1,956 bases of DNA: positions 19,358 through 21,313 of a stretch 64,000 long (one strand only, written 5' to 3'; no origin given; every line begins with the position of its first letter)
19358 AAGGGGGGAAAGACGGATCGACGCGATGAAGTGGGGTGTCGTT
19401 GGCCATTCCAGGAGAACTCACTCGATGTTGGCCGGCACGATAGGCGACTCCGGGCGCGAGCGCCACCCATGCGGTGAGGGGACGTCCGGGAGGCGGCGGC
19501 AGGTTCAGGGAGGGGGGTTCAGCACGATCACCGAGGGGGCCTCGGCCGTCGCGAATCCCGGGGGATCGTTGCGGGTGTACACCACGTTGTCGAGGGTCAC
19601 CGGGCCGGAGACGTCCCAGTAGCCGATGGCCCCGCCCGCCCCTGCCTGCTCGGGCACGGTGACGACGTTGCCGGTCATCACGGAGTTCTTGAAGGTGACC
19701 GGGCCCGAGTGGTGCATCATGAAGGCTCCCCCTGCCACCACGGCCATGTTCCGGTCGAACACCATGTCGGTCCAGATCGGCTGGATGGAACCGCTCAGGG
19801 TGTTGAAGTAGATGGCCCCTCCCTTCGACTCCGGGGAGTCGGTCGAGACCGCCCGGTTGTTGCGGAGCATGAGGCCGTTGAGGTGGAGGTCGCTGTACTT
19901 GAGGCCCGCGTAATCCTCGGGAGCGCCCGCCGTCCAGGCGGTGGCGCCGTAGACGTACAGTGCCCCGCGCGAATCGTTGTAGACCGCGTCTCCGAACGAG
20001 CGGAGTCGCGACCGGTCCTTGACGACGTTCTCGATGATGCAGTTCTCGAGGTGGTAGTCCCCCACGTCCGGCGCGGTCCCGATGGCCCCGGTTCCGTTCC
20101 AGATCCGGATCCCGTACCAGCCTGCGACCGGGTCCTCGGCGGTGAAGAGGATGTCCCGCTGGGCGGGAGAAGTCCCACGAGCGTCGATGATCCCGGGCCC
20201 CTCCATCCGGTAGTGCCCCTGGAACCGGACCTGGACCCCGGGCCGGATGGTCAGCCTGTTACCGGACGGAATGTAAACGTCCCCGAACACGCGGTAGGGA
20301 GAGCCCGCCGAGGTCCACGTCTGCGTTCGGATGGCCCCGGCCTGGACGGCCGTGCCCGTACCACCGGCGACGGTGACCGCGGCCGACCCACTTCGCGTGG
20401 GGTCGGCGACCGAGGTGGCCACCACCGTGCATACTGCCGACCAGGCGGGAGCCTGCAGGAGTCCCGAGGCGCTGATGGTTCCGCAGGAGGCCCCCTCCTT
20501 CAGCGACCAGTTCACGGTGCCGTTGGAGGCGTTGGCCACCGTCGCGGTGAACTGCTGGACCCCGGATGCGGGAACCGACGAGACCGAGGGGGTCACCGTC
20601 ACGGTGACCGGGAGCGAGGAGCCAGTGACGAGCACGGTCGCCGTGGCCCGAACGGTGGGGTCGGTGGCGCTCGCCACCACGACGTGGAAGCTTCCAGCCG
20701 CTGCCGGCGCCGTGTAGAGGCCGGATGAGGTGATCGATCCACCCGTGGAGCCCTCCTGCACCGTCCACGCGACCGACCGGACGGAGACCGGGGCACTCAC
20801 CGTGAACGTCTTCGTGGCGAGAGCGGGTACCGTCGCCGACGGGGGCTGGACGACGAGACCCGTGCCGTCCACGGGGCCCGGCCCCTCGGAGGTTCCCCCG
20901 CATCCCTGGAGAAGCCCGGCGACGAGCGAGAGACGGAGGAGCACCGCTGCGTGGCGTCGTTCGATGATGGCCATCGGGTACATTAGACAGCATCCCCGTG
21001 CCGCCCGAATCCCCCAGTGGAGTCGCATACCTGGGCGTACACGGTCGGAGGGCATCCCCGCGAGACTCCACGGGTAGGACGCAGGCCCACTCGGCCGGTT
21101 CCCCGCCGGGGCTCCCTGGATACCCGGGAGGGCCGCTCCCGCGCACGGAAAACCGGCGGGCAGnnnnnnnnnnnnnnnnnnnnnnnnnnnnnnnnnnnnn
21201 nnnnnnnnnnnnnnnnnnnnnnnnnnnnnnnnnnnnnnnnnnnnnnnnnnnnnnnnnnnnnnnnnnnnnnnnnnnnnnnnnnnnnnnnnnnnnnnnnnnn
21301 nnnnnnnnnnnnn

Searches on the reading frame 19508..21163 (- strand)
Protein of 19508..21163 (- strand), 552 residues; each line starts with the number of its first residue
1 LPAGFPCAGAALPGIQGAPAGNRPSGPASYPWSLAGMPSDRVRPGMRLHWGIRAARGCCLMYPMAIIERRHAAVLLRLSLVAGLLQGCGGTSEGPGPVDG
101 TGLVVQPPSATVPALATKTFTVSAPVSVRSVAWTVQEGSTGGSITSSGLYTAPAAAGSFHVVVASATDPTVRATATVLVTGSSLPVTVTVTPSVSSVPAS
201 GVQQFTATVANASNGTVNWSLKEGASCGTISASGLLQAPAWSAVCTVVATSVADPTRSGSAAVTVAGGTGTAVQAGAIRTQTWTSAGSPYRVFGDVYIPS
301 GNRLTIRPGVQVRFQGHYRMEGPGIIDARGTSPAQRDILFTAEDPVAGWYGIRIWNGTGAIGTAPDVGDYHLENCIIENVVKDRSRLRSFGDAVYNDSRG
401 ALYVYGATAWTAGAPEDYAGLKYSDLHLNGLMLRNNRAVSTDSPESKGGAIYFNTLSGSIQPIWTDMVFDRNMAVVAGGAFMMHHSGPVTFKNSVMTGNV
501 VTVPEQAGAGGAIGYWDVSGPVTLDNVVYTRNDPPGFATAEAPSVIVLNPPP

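Call 7: search_protein_families(library=pfam, proteins=[window:19508-21163:-], max_evalue=0.001)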
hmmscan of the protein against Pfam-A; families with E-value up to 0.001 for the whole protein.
window:19508-21163:- (552 aa): 1 family
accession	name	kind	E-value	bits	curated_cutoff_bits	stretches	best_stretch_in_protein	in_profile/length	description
PF02415.23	Chlam_PMP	-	0.0009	19.7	20.6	0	435-453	6-18/19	Chlamydia polymorphic membrane protein (Chlamydia_PMP) repeat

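Call 9: search_protein_families(library=ncbifam, proteins=[window:19508-21163:-], max_evalue=0.00001)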
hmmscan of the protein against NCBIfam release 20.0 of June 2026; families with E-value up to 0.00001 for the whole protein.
window:19508-21163:- (552 aa): 0 families
